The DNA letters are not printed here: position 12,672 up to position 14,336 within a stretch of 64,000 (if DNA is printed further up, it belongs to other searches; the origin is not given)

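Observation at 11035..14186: Orphan BoxB-like di-iron oxygenase in an operon with proline dehydrogenase and P5C reductase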

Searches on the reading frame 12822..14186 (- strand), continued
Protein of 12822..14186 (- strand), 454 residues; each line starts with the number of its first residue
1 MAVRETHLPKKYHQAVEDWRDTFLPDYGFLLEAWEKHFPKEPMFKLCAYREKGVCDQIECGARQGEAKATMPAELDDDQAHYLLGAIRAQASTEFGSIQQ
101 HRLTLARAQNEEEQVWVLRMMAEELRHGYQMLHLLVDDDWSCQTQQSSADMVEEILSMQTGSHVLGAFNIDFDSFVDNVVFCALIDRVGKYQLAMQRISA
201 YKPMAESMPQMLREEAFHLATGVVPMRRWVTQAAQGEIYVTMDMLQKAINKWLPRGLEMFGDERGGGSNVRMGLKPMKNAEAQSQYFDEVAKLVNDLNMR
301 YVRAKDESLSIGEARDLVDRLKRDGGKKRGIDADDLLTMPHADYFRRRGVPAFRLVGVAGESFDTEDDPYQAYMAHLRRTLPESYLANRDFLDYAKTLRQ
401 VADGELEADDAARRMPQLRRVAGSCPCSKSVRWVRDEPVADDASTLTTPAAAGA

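Call 20: find_encoding_contigs(protein=P0190, flank=8000, max_places=3)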
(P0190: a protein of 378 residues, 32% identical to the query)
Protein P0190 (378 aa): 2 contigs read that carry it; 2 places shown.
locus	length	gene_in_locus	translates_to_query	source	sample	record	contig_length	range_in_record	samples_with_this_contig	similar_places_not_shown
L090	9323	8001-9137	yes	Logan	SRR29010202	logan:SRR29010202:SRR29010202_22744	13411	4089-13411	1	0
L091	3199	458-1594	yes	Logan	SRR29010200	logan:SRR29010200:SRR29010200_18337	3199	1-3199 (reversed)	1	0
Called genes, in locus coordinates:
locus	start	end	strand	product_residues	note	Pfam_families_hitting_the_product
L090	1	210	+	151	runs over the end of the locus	PF00011:HSP20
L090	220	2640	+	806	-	PF02190:LON_substr_bdg, PF00004:AAA, PF07728:AAA_5 (weak), PF22667:Lon_lid, PF05362:Lon_C, PF13541:ChlI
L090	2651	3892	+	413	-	PF00072:Response_reg, PF02518:HATPase_c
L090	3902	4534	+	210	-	PF02627:CMD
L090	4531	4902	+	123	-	PF01648:ACPS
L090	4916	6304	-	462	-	PF03448:MgtE_N, PF00571:CBS, PF01769:MgtE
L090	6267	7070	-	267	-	PF00398:RrnaAD, PF13489:Methyltransf_23 (weak), PF08241:Methyltransf_11 (weak), PF08242:Methyltransf_12, PF13649:Methyltransf_25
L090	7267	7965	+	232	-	PF00440:TetR_N, PF17932:TetR_C_24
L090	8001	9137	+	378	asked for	PF05138:PaaA_PaaC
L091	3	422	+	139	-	?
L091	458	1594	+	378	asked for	PF05138:PaaA_PaaC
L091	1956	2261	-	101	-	PF09827:CRISPR_Cas2, PF20803:PaaX_M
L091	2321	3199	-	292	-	?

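Call 25: find_encoding_contigs(protein=window:12822-14186:-, flank=10000, max_places=2)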
Protein window:12822-14186:- (454 aa): 1 contig read that carries it; 1 place shown.
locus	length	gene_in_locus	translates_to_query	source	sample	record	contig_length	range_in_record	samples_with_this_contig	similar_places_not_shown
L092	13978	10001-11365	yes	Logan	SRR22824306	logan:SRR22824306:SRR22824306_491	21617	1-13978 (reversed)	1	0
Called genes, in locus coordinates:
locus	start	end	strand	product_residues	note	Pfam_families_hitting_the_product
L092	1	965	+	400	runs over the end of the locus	-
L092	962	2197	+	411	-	PF00685:Sulfotransfer_1 (weak), PF13469:Sulfotransfer_3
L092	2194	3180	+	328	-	PF00106:adh_short, PF01370:Epimerase (weak), PF13561:adh_short_C2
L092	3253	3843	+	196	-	PF00440:TetR_N, PF16925:TetR_C_13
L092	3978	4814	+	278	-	PF23441:SDR, PF00106:adh_short, PF08659:KR, PF13561:adh_short_C2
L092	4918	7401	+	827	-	PF12704:MacB_PCD, PF02687:FtsX (weak), PF12704:MacB_PCD, PF02687:FtsX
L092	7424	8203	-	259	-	PF13489:Methyltransf_23, PF08241:Methyltransf_11, PF08242:Methyltransf_12, PF13649:Methyltransf_25, PF13847:Methyltransf_31 (weak)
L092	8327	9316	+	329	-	PF16881:LIAS_N, PF04055:Radical_SAM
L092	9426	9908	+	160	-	PF00583:Acetyltransf_1, PF13673:Acetyltransf_10 (weak), PF13508:Acetyltransf_7, PF08445:FR47 (faint)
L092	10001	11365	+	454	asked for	PF05138:PaaA_PaaC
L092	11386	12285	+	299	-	PF01619:Pro_dh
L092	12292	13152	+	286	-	PF01210:NAD_Gly3P_dh_N (weak), PF03446:NAD_binding_2 (weak), PF03807:F420_oxidored, PF14748:P5CR_dimer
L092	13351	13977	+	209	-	?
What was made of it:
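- Checked: An independent gene call on an identical contig uses the 299-aa start (call 25).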

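Call 28: find_related_loci(query=A2, collection=metagenome_contigs, flank=6000)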
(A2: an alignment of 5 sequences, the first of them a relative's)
Query A2 (515 aa) in metagenome_contigs; peptide patterns used: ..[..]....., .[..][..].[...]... (x = any residue, [..] = any of these).
600 stretches matched a pattern (row limit reached: there are more); 492 encode a relative of the query (tblastn E <= 1e-3); the best 80 are kept; 80 distinct loci.
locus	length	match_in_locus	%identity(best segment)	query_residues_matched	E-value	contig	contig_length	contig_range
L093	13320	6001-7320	53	43-496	3e-148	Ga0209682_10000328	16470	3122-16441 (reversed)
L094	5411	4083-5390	51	39-483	9e-150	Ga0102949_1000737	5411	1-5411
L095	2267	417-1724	52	46-490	4e-158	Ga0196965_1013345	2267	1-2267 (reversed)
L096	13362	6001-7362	52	43-504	3e-147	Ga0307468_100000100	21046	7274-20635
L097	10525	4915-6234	51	43-496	5e-147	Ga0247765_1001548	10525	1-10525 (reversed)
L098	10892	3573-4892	52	41-490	1e-146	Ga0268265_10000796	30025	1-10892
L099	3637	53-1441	51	45-515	2e-151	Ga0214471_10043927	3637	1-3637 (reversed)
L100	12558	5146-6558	50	35-514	1e-144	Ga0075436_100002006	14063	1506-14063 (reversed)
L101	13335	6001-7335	50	45-499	3e-144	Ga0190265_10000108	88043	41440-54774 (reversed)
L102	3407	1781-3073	51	44-483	3e-150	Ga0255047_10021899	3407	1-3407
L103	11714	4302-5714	49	35-514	1e-143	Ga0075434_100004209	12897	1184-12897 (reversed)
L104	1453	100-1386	53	45-483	2e-157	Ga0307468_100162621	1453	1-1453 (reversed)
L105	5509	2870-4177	52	41-486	1e-144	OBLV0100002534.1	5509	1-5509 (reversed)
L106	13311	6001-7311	52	38-483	2e-143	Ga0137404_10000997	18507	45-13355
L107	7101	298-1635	52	45-498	2e-143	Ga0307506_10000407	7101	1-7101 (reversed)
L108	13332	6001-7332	50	45-492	5e-143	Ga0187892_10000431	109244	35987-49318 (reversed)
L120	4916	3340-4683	49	46-498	3e-142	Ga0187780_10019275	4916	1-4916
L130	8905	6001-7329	52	40-492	2e-139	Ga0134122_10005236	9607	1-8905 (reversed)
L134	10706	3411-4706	49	46-486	6e-138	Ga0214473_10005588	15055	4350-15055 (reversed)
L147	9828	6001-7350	47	39-497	3e-132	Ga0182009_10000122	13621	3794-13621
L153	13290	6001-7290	48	45-483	3e-131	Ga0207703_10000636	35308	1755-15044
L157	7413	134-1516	46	36-515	1e-130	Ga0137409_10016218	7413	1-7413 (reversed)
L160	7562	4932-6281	48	23-491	2e-130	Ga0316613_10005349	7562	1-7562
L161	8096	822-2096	51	51-483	8e-131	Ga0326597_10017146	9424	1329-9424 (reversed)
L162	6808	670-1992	48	45-496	2e-130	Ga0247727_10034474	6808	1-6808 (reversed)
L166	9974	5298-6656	47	44-515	5e-130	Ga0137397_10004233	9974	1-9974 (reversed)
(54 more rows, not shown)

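Call 33: search_protein_families(library=pfam, proteins=[L108:8343-10886:+, L162:2197-4737:+, L166:6764-9460:+, L157:1584-4322:+, L147:7627-9705:+, L134:4913-6475:+, L161:2299-3765:+, L108:7409-8014:+, L153:7441-8139:+, L013:9657-10874:+], max_evalue=0.0001)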
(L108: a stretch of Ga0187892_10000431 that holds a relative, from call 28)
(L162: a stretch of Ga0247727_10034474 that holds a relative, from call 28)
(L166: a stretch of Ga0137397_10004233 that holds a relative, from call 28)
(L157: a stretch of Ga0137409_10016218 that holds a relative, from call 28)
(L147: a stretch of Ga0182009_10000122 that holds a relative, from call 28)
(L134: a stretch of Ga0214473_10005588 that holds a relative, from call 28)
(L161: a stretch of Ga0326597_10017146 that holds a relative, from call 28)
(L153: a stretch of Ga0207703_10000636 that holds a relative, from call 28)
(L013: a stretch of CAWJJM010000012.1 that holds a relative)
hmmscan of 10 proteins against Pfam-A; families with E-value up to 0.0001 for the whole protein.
L108:8343-10886:+ (847 aa): 2 families
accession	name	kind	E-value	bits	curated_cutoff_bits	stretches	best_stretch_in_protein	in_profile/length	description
PF13231.12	PMT_2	-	6.4e-18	65.9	26.1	1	373-532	2-158/160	Dolichyl-phosphate-mannose-protein mannosyltransferase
PF02366.24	PMT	-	2.1e-12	47.6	22.7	1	344-543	31-238/245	Dolichyl-phosphate-mannose-protein mannosyltransferase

L162:2197-4737:+ (846 aa): 0 families

L166:6764-9460:+ (898 aa): 2 families
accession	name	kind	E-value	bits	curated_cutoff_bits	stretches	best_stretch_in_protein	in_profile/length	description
PF19313.5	DUF5916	-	1.1e-54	186.6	22.6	1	275-896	20-563/572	Domain of unknown function (DUF5916)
PF06452.16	CBM9_1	-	7.2e-06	26.4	23.4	1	54-210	1-146/185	Carbohydrate family 9 binding domain-like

L157:1584-4322:+ (912 aa): 1 family
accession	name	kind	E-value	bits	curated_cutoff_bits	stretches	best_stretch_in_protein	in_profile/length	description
PF19313.5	DUF5916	-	5e-57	194.4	22.6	1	289-910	20-563/572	Domain of unknown function (DUF5916)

L147:7627-9705:+ (692 aa): 6 families
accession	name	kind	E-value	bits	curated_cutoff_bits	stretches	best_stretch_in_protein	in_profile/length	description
PF08447.18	PAS_3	-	9e-17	61.6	25.6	1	192-275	6-88/89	PAS fold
PF13185.12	GAF_2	-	3e-16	60.3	28.6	1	330-464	3-135/136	GAF domain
PF01590.32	GAF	-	2.8e-12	47.7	22.4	1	331-461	2-130/133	GAF domain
PF02518.31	HATPase_c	-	1.2e-10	42.2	26.4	1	590-681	3-110/111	Histidine kinase-, DNA gyrase B-, and HSP90-like ATPase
PF13492.12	GAF_3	-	3.9e-07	31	27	1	331-463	2-126/129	GAF domain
PF07730.19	HisKA_3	-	1.8e-06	28.8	24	1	494-547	1-65/68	Histidine kinase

L134:4913-6475:+ (520 aa): 2 families
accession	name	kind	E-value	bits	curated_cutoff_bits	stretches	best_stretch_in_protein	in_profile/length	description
PF00501.34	AMP-binding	-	5.7e-87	292.4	29.9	1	24-383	3-384/384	AMP-binding enzyme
PF13193.12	AMP-binding_C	-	5.8e-23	82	24.5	1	433-511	1-76/76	AMP-binding enzyme C-terminal domain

L161:2299-3765:+ (488 aa): 0 families

L108:7409-8014:+ (201 aa): 0 families

L153:7441-8139:+ (232 aa): 0 families

L013:9657-10874:+ (405 aa): 1 family
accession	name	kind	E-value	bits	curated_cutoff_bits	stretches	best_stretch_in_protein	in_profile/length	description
PF03160.20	Calx-beta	-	4.3e-19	69.1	27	1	306-383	20-98/119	Calx-beta domain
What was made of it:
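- Tried and rejected: They are unrelated to one another: PMT glycosyltransferase, DUF5916, histidine kinase, Calx-beta, AMP ligase (call 33).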

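Call 35: predict_structure(alignment_id=A1)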
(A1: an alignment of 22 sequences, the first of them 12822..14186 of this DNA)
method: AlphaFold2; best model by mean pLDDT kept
length: 454 residues; sequences in the alignment: 22
mean_pLDDT: 88.6   pTM: 0.86
mean pLDDT of the five models: 88.6, 88.0, 87.1, 86.5, 85.6
residues with pLDDT >= 90: 354; 70-90: 61; 50-70: 4; < 50: 35
segments of 3 or more residues with pLDDT < 50: 420-454
pLDDT, mean of each block of 10 residues (from residue 1): 91 97 94 95 94 92 96 93 91 93 92 96 98 94 90 90 80 93 95 93 95 95 97 93 97 93 85 92 96 98 97 97 95 97 91 95 95 97 91 94 93 72 37 27 34 33
secondary structure, 60 per line:
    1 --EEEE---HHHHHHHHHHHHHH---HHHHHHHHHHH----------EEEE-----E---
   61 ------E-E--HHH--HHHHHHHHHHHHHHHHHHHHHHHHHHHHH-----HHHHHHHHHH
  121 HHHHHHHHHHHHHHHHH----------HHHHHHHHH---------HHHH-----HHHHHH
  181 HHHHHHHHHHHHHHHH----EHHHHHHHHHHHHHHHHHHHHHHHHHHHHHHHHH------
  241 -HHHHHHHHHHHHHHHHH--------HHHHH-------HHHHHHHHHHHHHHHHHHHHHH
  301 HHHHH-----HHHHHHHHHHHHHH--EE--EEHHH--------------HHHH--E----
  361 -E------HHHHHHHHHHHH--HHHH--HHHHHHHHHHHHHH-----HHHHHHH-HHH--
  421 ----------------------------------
elements in order: E3-6 H10-23 H27-37 E48-51 H77-105 H111-137 H148-156 H166-169 H175-196 H202-234 H242-258 H267-271 H279-305 H311-324 H350-353 H369-380 H383-386 H389-402 H408-414
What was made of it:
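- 12822..14186 (-): 454-aa BoxB-like ferritin-fold di-iron protein, a presumed acyl-CoA oxygenase. The AF2 model has pLDDT 88.6 (call 35).
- The model is confident: pLDDT 88.6, pTM 0.86 (call 35).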

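Call 37: fold_search(model_id=the predicted structure, library=pdb)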
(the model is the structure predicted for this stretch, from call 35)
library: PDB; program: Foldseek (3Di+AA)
matches with E <= 10: 255; with E <= 0.001: 23
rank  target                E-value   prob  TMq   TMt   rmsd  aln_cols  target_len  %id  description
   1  3q1g_B                4.5e-11  1.00  0.59  0.58   7.0       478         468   17  Crystal Structure of BoxB crystallized with PEG (released 2011-06-01)
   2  3q1g_C                8.9e-11  1.00  0.61  0.59   6.8       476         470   18  Crystal Structure of BoxB crystallized with PEG (released 2011-06-01)
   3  3pm5_D                8.9e-11  1.00  0.61  0.59   7.0       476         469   18  Crystal Structure of BoxB in mixed valent state with bound benzoyl-CoA (released 2011-06-01)
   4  3q1g_A                9.8e-11  1.00  0.58  0.56   7.4       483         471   18  Crystal Structure of BoxB crystallized with PEG (released 2011-06-01)
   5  3pf7_A                1.3e-10  1.00  0.58  0.56   7.4       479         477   18  Crystal structure of BoxB with malonate bound to the diiron center (released 2011-06-01)
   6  3pm5_C                1.3e-10  1.00  0.59  0.56   7.5       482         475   17  Crystal Structure of BoxB in mixed valent state with bound benzoyl-CoA (released 2011-06-01)
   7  3q1g_D                1.3e-10  1.00  0.58  0.57   7.3       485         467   18  Crystal Structure of BoxB crystallized with PEG (released 2011-06-01)
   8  3per_A                1.5e-10  1.00  0.58  0.55   7.2       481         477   18  Crystal Structure of BoxB with phosphate bound to the diiron center (released 2011-06-01)
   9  3pf7_B                2.2e-10  1.00  0.60  0.58   6.8       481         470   19  Crystal structure of BoxB with malonate bound to the diiron center (released 2011-06-01)
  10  3pm5_A                2.3e-10  1.00  0.59  0.57   7.8       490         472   17  Crystal Structure of BoxB in mixed valent state with bound benzoyl-CoA (released 2011-06-01)
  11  3per_B                2.4e-10  1.00  0.60  0.58   6.9       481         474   19  Crystal Structure of BoxB with phosphate bound to the diiron center (released 2011-06-01)
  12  4mud_A                9.5e-07  1.00  0.42  0.82   3.3       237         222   22  Crystal structure of a ring oxydation complex/ phenylacetic acid degradation-like protein (SSO1313) from Sulfolobus so (released 2013-10-09)
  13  4mud_D                1.6e-06  1.00  0.42  0.83   3.1       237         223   22  Crystal structure of a ring oxydation complex/ phenylacetic acid degradation-like protein (SSO1313) from Sulfolobus so (released 2013-10-09)
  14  4mud_C                2.0e-06  1.00  0.42  0.83   3.2       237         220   22  Crystal structure of a ring oxydation complex/ phenylacetic acid degradation-like protein (SSO1313) from Sulfolobus so (released 2013-10-09)
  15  4mud_B                2.4e-06  1.00  0.41  0.80   3.6       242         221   21  Crystal structure of a ring oxydation complex/ phenylacetic acid degradation-like protein (SSO1313) from Sulfolobus so (released 2013-10-09)
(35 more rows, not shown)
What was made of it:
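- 12822..14186 (-): BoxB is the top Foldseek hit (call 37).
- On BoxB (benzoyl-CoA 2,3-epoxidase subunit B, TIGR03225 equivalog): Foldseek gives TM 0.59-0.61 over about 480 columns (call 37).
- Closest known: BoxB, benzoyl-CoA 2,3-epoxidase component B. Same: Best fold match (call 37).
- SSO1313 and PaaA follow (call 37). Identity to BoxB is 17-19% (call 37).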

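Call 49: list_cluster_members(proteins=[P0123, P0122, P0128, P0132, P0150, P0149, P0190, P0184, P0242, P0173])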
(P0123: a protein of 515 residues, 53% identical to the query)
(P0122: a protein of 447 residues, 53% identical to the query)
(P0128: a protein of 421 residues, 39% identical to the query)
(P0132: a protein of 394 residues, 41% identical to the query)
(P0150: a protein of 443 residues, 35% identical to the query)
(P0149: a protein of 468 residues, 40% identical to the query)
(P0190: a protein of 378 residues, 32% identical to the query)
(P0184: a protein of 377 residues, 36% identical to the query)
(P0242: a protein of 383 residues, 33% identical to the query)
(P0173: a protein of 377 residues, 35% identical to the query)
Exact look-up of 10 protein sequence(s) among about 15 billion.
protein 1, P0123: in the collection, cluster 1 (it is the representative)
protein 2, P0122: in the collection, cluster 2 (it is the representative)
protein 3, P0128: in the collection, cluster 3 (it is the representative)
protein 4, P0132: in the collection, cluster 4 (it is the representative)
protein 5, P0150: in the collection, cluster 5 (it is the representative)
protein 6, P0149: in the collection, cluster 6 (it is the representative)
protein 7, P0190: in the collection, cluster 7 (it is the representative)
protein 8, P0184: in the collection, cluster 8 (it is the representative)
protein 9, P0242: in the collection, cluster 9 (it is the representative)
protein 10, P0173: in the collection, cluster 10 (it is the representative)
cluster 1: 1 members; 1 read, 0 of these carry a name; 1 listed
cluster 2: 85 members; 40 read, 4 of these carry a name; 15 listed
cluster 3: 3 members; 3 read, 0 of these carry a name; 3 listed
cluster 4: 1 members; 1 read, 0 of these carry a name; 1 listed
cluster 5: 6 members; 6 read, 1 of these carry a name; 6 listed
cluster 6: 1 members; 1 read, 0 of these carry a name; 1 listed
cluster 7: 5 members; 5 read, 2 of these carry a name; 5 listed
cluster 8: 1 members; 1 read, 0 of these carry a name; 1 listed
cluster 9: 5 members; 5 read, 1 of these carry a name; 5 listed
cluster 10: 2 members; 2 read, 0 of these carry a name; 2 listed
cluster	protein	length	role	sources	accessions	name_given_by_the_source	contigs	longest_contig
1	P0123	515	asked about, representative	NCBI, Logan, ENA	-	-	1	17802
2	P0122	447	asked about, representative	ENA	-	-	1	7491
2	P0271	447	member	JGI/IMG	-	1,2-phenylacetyl-CoA epoxidase catalytic subunit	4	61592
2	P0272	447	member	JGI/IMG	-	1,2-phenylacetyl-CoA epoxidase catalytic subunit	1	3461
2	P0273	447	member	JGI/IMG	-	1,2-phenylacetyl-CoA epoxidase catalytic subunit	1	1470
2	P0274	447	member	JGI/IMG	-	1,2-phenylacetyl-CoA epoxidase catalytic subunit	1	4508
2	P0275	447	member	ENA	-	-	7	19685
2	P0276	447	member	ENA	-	-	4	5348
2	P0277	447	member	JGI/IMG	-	-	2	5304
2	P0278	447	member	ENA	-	-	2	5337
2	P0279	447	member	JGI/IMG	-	-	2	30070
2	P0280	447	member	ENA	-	-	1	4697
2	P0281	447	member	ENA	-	-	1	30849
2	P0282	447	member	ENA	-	-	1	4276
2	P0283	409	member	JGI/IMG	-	-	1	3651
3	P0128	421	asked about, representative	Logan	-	-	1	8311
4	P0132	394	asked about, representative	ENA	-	-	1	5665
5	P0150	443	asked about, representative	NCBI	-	-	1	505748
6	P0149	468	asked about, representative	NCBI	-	-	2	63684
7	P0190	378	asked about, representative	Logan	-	-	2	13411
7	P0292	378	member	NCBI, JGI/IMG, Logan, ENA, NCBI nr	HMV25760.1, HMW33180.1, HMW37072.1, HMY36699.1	phenylacetate-CoA oxygenase subunit PaaI [bacterium]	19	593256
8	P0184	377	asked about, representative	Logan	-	-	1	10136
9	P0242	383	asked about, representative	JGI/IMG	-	-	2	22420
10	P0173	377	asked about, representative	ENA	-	-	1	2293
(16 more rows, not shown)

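Call 50: find_encoding_contigs(protein=P0292, flank=7000, max_places=3)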
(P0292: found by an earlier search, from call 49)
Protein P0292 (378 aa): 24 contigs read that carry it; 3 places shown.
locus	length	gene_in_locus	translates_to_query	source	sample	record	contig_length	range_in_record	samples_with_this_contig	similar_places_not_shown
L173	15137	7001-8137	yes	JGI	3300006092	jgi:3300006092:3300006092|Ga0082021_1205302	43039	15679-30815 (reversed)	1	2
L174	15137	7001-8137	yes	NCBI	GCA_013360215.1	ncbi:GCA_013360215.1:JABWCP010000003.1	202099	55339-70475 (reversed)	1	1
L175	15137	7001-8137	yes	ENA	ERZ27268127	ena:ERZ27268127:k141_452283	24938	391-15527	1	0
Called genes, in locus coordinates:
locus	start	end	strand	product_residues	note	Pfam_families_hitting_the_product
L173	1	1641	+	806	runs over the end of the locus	PF02190:LON_substr_bdg, PF00004:AAA, PF07728:AAA_5 (weak), PF22667:Lon_lid, PF05362:Lon_C, PF13541:ChlI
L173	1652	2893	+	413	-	PF00072:Response_reg, PF02518:HATPase_c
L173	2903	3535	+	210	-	PF02627:CMD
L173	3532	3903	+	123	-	PF01648:ACPS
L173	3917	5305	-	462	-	PF03448:MgtE_N, PF00571:CBS, PF01769:MgtE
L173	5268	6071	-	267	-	PF00398:RrnaAD, PF13489:Methyltransf_23 (weak), PF08241:Methyltransf_11 (weak), PF08242:Methyltransf_12, PF13649:Methyltransf_25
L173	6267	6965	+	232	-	PF00440:TetR_N, PF17932:TetR_C_24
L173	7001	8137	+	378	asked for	PF05138:PaaA_PaaC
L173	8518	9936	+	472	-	PF11013:DUF2851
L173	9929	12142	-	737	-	PF07719:TPR_2 (faint), PF13181:TPR_8 (faint), PF13428:TPR_14 (faint), PF14559:TPR_19 (faint), PF21033:RMD1-3 (faint), PF13174:TPR_6 (faint), PF01464:SLT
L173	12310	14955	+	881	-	PF03176:MMPL, PF02355:SecD_SecF_C (faint), PF03176:MMPL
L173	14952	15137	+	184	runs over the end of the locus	PF05708:Peptidase_C92 (faint), PF00877:NLPC_P60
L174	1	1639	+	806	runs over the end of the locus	PF02190:LON_substr_bdg, PF00004:AAA, PF07728:AAA_5 (weak), PF22667:Lon_lid, PF05362:Lon_C, PF13541:ChlI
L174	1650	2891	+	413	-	PF00072:Response_reg, PF02518:HATPase_c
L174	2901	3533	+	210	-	PF02627:CMD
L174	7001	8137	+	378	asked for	PF05138:PaaA_PaaC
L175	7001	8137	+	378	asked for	PF05138:PaaA_PaaC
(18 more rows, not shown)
